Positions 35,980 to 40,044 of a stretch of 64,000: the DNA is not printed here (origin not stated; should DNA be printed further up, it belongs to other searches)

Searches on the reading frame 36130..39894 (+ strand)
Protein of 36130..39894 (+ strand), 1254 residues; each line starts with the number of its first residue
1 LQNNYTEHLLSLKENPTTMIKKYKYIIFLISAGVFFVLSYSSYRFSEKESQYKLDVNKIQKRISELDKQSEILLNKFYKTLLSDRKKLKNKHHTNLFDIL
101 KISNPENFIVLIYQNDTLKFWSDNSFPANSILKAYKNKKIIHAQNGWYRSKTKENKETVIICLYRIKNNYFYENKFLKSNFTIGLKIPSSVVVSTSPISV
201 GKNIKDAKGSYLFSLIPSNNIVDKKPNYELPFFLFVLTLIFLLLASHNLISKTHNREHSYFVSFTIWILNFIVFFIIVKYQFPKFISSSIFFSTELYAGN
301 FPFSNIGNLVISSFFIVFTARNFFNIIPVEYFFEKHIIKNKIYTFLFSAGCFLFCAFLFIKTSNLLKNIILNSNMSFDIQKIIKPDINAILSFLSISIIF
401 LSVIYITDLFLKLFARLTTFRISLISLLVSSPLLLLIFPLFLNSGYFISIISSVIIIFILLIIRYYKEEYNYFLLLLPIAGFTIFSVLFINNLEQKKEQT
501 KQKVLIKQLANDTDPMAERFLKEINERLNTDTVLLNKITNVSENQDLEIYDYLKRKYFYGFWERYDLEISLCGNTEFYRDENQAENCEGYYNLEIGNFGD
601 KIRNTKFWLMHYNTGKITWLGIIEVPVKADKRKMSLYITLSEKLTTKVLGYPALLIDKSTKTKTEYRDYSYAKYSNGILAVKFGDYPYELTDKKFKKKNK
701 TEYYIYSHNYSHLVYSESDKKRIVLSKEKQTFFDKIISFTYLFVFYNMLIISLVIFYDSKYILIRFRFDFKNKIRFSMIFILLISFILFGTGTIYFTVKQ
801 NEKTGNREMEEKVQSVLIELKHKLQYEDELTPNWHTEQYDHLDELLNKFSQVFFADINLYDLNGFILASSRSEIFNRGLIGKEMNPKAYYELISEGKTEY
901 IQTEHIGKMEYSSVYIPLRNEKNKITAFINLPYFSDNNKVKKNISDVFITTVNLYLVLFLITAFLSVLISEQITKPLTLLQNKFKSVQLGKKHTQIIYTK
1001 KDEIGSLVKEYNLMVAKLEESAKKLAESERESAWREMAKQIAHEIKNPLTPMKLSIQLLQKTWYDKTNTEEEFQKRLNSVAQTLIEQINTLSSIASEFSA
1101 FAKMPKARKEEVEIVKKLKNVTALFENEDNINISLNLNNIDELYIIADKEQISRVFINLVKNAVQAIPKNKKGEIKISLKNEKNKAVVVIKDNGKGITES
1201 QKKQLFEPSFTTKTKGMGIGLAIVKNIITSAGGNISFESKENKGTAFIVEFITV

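Call 43: search_protein_families(library=pfam, proteins=[window:36130-39894:+], max_evalue=0.00001)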
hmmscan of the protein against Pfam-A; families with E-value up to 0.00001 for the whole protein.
window:36130-39894:+ (1254 aa): 5 families
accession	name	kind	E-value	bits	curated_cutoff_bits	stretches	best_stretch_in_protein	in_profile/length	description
PF02518.31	HATPase_c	-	2e-23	83.4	26.4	1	1148-1251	2-107/111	Histidine kinase-, DNA gyrase B-, and HSP90-like ATPase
PF14501.12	HATPase_c_5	-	3.3e-10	40.2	22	1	1151-1243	5-94/102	GHKL domain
PF00512.31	HisKA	-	5.1e-09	36.5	26.9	1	1034-1092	2-58/66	His Kinase A (phospho-acceptor) domain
PF13589.12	HATPase_c_3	-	9.6e-06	26.1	25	0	1155-1207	6-55/137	Histidine kinase-, DNA gyrase B-, and HSP90-like ATPase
PF17202.10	sCache_3_3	-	9.8e-06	26.3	28.8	0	875-928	38-90/107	Single cache domain 3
